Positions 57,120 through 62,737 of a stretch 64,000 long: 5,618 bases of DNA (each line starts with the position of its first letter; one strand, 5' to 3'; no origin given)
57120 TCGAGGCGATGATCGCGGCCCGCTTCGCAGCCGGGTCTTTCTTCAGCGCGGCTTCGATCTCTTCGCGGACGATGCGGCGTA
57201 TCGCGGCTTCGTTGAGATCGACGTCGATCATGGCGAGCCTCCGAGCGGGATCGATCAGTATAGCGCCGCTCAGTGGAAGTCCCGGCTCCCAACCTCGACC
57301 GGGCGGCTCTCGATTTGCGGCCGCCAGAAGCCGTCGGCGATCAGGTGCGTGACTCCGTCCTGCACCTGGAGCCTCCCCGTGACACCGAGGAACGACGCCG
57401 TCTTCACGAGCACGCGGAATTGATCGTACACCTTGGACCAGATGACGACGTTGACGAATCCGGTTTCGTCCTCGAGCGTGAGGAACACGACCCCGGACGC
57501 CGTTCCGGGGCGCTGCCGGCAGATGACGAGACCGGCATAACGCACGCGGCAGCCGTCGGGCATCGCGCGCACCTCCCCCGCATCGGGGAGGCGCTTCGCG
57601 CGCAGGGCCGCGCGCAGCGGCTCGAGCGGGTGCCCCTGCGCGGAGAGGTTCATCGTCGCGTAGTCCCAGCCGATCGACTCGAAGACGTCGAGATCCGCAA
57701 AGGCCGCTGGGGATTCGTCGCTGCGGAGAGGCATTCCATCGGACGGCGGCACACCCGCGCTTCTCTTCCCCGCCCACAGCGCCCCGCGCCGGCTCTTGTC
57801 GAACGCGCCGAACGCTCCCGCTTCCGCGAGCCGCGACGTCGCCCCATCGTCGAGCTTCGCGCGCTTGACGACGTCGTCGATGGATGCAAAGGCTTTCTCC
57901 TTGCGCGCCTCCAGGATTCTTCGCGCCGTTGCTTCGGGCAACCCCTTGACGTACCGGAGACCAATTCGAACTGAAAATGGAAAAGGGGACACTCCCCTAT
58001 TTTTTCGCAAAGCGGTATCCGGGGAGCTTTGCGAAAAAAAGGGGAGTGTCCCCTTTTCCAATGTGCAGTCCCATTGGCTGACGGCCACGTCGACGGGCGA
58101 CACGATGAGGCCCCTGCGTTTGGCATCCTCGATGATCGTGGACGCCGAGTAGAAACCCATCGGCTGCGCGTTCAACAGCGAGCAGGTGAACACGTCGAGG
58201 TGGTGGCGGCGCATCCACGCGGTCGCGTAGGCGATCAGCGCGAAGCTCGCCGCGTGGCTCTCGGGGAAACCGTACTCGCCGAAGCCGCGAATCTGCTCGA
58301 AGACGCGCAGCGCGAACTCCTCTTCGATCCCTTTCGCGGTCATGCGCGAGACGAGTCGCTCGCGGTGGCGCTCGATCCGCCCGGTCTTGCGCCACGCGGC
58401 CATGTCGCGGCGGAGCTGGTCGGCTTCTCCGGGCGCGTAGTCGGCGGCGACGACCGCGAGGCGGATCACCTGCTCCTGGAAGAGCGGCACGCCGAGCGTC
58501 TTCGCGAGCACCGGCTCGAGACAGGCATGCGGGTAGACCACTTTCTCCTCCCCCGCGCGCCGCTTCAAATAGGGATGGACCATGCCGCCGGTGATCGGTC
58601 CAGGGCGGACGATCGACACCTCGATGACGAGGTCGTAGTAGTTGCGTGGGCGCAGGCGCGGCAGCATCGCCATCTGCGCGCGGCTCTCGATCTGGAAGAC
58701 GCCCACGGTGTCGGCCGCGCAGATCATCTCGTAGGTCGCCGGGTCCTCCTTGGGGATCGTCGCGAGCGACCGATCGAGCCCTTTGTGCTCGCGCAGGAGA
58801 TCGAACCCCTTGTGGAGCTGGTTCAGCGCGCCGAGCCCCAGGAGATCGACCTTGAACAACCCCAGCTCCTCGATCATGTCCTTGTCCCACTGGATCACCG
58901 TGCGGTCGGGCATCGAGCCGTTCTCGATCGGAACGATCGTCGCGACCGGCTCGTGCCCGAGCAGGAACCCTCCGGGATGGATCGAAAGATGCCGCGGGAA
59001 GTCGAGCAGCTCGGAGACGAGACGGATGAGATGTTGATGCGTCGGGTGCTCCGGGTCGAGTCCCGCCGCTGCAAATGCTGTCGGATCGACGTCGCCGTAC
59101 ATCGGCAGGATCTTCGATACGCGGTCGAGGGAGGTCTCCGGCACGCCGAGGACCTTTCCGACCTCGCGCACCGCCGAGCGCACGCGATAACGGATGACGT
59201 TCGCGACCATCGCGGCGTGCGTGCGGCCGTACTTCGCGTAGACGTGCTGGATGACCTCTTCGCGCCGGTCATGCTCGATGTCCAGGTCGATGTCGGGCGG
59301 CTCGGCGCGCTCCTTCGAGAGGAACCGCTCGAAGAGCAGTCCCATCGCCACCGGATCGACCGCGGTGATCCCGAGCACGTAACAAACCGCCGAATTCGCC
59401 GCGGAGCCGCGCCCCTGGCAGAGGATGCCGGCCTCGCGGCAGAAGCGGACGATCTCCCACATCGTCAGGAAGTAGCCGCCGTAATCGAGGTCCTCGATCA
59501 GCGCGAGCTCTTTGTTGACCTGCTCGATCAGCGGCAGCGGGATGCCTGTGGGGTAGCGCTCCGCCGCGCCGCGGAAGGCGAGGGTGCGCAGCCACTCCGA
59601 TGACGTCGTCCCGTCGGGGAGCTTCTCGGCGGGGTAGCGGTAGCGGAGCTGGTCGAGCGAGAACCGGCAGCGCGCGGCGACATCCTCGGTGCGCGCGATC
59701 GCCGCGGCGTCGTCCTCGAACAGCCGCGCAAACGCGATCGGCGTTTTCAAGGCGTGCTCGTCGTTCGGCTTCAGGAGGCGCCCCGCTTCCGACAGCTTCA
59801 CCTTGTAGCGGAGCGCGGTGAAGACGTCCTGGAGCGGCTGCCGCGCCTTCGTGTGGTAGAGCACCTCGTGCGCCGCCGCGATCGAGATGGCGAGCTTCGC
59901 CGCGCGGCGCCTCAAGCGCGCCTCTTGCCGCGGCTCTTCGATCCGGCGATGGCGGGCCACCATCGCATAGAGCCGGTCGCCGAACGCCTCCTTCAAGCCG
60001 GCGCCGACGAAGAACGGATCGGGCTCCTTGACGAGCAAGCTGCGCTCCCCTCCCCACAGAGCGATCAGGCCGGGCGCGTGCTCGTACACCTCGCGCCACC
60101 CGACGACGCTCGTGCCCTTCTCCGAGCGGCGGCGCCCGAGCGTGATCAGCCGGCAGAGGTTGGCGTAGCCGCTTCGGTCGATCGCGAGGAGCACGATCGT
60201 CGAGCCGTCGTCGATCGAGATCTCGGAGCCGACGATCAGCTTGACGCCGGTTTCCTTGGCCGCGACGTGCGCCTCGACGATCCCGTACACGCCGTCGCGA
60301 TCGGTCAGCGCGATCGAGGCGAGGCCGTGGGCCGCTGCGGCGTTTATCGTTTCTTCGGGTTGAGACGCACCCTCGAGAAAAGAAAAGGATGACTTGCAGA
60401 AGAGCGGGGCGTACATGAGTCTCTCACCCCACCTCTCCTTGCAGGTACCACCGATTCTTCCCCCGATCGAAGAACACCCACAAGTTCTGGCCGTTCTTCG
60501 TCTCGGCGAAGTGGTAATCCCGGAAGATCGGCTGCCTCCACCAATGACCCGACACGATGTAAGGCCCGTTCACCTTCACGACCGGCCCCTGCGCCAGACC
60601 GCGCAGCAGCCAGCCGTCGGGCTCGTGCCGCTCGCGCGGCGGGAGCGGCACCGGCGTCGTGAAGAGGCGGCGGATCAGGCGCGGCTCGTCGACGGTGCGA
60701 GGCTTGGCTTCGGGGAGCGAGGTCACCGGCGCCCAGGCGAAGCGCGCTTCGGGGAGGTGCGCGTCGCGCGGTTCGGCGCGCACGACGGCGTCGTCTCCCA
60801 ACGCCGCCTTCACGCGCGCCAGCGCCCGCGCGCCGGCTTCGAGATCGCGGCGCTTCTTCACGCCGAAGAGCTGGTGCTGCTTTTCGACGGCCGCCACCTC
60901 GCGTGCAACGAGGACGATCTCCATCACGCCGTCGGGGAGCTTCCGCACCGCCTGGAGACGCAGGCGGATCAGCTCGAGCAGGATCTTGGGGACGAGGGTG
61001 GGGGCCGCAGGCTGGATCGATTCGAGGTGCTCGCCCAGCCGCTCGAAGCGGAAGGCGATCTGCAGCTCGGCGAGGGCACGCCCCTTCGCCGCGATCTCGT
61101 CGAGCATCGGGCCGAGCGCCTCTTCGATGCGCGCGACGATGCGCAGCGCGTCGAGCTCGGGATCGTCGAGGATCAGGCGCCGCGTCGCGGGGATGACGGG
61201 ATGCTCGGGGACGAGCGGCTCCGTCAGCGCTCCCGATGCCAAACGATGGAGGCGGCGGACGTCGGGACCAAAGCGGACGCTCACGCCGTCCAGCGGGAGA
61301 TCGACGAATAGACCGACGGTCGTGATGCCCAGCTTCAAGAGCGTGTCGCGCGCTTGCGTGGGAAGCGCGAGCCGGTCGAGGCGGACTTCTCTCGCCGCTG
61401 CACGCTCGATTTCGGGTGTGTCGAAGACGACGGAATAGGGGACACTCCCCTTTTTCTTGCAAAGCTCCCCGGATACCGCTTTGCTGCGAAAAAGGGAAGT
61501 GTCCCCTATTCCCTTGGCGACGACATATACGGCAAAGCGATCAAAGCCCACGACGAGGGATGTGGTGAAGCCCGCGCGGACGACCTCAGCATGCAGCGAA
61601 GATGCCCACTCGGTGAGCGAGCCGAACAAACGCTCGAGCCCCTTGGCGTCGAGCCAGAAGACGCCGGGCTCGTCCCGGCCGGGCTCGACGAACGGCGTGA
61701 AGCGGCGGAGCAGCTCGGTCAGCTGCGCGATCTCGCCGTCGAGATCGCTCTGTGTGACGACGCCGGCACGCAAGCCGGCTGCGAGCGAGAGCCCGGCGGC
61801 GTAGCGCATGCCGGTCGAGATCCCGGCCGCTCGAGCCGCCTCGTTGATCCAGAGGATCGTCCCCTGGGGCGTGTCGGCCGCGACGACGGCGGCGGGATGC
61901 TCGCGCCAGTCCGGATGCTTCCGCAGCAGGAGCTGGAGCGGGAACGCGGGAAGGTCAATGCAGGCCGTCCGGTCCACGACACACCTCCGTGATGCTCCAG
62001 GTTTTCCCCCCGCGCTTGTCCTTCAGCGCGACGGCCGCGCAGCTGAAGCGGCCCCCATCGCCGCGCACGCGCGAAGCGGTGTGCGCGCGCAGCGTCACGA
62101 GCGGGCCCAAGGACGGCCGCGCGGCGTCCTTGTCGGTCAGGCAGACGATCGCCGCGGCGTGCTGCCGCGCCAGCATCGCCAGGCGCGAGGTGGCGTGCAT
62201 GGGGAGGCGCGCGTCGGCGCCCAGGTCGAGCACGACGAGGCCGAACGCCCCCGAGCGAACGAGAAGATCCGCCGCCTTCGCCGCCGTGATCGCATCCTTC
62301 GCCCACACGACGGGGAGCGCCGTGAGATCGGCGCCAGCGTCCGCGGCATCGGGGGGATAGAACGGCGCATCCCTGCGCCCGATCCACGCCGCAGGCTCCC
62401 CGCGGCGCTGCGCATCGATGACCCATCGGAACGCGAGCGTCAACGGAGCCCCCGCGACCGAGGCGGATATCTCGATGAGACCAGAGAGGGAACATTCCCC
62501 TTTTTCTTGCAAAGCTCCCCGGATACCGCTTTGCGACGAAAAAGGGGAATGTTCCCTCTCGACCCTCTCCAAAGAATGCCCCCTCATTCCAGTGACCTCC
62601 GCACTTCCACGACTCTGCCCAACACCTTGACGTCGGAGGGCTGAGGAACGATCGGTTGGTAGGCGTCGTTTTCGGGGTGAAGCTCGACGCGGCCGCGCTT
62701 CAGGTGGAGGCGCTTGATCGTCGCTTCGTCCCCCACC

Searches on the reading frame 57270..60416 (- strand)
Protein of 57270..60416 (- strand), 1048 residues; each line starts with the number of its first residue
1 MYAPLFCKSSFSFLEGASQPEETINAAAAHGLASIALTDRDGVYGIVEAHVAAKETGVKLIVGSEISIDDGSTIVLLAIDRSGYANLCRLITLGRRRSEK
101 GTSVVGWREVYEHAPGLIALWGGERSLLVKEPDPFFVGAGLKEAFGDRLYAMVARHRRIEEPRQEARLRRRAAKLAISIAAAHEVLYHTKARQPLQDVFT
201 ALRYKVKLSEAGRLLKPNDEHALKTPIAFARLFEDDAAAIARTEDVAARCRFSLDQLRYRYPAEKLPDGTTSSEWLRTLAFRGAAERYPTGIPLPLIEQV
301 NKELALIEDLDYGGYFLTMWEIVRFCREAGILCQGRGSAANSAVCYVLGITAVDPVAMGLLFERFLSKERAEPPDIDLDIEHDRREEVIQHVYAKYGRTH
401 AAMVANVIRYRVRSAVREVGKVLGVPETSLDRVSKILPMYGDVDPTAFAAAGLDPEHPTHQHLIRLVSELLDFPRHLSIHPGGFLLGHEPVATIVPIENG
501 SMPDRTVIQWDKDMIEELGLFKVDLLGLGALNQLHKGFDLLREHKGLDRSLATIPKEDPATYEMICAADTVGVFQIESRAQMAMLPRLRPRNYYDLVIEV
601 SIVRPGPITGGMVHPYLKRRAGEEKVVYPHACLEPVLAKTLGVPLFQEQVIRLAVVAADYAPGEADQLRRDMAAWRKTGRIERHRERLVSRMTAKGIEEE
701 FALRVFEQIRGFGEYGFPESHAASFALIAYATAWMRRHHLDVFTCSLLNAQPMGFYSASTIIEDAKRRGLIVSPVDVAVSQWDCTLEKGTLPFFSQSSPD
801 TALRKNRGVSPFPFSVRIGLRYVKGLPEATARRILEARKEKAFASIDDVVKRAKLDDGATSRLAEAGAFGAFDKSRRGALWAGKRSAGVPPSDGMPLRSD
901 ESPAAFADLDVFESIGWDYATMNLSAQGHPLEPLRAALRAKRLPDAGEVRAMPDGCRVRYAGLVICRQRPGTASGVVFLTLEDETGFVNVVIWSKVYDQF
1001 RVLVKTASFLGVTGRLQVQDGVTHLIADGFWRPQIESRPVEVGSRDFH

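Call 9: search_protein_families(library=ncbifam, proteins=[window:57270-60416:-])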
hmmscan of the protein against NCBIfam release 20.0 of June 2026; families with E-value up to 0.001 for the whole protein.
window:57270-60416:- (1048 aa): 15 families
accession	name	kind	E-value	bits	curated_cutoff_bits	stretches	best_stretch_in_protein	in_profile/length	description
NF004225.0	PRK05672.1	subfamily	0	1314.2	939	1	2-1048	6-1047/1047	error-prone DNA polymerase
NF004226.0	PRK05673.1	equivalog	2.2e-185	618.6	1002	2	2-878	6-890/1146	DNA polymerase III subunit alpha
TIGR00594.1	polc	superfamily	3.6e-167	558.3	434.35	1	3-880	2-889/1022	DNA polymerase III subunit alpha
NF005298.0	PRK06826.1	equivalog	9.4e-166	553.4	1260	2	2-880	5-890/1151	DNA polymerase III subunit alpha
NF005377.0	PRK06920.1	equivalog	3.3e-134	449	1806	1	3-792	4-801/1108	DNA polymerase III subunit alpha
NF005617.0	PRK07374.1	equivalog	8.4e-118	394.9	1653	1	2-791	3-833/1170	DNA polymerase III subunit alpha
NF005582.0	PRK07279.1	equivalog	8.3e-108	361.8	1279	2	179-778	150-735/1033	DNA polymerase III subunit alpha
NF005516.0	PRK07135.1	equivalog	1.7e-102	344.3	1084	2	296-791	253-752/974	DNA polymerase III DnaE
NF004550.0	PRK05898.1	equivalog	2.1e-102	344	1182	2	180-873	138-810/971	DNA polymerase III subunit alpha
NF007079.0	PRK09532.1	equivalog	1.9e-89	301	1525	1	2-755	3-812/876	DNA polymerase III subunit alpha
NF001688.0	PRK00448.1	equivalog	2.1e-23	81.9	873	3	5-76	341-413/1445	PolC-type DNA polymerase III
TIGR01405.1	polC_Gram_pos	equivalog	4.6e-21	74.3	1043.45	2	7-76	109-179/1211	DNA polymerase III subunit alpha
NF041577.1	nside_bi_sphtase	equivalog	9.6e-11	41.3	400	1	5-77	6-79/276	3',5'-nucleoside bisphosphate phosphatase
NF005616.0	PRK07373.1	equivalog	9.2e-09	34.3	646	0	976-1028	303-355/449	DNA polymerase III subunit alpha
NF047791.1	RNaseRnm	equivalog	1.8e-05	24.2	375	1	15-96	13-98/275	RNase RNM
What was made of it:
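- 57270..60416 (-): dnaE2 (imuC), the error-prone DNA polymerase. It scores 1314 bits against NF004225. call 9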

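Call 10: search_protein_families(library=pfam, proteins=[window:57270-60416:-])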
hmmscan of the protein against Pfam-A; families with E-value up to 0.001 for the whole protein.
window:57270-60416:- (1048 aa): 6 families
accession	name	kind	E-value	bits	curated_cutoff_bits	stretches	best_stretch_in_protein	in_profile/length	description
PF07733.18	DNA_pol3_alpha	-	2.6e-81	273.5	23.9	1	274-527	1-260/260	Bacterial DNA polymerase III alpha NTPase domain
PF17657.6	DNA_pol3_finger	-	1.8e-54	184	22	1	531-696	2-166/166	Bacterial DNA polymerase III alpha subunit finger domain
PF02811.25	PHP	-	1e-18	68.6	26.4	1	7-122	4-123/164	PHP domain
PF14579.12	HHH_6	-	3e-18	66.2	25.6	1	769-877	1-88/90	Helix-hairpin-helix motif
PF01336.31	tRNA_anti-codon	-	6.8e-10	39.2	27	1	967-1028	10-70/75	OB-fold nucleic acid binding domain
PF12836.13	HHH_3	-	0.00022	21.7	27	1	820-864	16-61/65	Helix-hairpin-helix motif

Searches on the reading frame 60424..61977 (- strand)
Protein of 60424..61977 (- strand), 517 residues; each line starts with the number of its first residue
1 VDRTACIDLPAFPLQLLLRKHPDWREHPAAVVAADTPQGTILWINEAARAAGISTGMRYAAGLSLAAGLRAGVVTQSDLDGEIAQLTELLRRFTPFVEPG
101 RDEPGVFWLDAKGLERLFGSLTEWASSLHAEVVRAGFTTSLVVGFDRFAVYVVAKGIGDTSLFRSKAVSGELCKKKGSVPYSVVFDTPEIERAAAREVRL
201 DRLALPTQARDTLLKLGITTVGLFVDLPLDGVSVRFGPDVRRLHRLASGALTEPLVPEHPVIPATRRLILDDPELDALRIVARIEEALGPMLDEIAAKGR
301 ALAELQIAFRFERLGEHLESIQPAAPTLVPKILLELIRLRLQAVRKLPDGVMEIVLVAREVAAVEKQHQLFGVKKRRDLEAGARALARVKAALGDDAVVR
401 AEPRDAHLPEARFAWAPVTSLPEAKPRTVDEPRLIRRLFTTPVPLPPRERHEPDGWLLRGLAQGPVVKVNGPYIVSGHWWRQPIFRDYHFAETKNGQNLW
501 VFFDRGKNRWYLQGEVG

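Call 9: search_protein_families(library=ncbifam, proteins=[window:60424-61977:-])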
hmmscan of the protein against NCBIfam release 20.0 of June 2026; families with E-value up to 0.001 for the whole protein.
window:60424-61977:- (517 aa): 2 families
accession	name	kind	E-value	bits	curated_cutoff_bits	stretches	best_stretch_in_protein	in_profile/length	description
NF002848.0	PRK03103.1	subfamily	1.3e-08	33.7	381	1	20-255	22-240/410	DNA polymerase IV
NF003015.0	PRK03858.1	subfamily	0.0003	20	367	0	8-144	13-141/399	DNA polymerase IV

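Call 10: search_protein_families(library=pfam, proteins=[window:60424-61977:-])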
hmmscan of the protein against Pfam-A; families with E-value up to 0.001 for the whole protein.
window:60424-61977:- (517 aa): 1 family
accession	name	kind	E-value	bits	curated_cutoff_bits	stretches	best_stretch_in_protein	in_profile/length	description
PF00817.25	IMS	-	9.1e-11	42.3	23.2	1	7-141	1-134/148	impB/mucB/samB family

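Call 80: search_protein_families(library=ncbifam, proteins=[window:60424-61977:-], max_evalue=0.01)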
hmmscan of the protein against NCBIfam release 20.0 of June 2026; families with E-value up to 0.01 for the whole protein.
window:60424-61977:- (517 aa): 3 families
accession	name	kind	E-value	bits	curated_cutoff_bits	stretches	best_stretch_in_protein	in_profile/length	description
NF002848.0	PRK03103.1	subfamily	1.3e-08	33.7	381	1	20-255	22-240/410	DNA polymerase IV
NF003015.0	PRK03858.1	subfamily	0.0003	20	367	1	8-144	13-141/399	DNA polymerase IV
NF002677.0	PRK02406.1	equivalog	0.0015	17.7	256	1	7-148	11-151/357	DNA polymerase IV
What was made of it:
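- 60424..61977 (-): imuB: a Y-family polymerase homologue with an IMS domain, scoring far below the DinB cut-offs. calls 9, 10, 80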

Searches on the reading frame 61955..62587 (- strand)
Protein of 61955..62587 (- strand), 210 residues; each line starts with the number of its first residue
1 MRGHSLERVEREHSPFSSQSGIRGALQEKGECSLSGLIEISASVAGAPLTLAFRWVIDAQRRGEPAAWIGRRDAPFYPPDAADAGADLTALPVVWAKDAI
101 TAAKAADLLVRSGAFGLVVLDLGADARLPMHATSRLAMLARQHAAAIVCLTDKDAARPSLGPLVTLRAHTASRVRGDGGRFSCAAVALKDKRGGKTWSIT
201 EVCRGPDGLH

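Call 80: search_protein_families(library=ncbifam, proteins=[window:61955-62587:-], max_evalue=0.01)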
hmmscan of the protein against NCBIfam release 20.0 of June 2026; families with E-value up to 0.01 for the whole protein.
window:61955-62587:- (210 aa): 4 families
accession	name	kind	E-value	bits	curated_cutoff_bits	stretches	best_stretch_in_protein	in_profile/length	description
NF033429.2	ImuA_translesion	equivalog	5.4e-05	23.2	150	1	33-163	33-160/181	translesion DNA synthesis-associated protein ImuA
TIGR02012.1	tigrfam_recA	equivalog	5.5e-05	22.6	325.3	1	37-123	57-142/321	recombinase RecA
NF007072.0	PRK09519.1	equivalog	0.00016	20.2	1024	1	37-124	62-148/790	intein-containing recombinase RecA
NF007928.2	PRK10643.1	equivalog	0.0015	18.2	330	1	94-155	24-83/216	two-component system response regulator PmrA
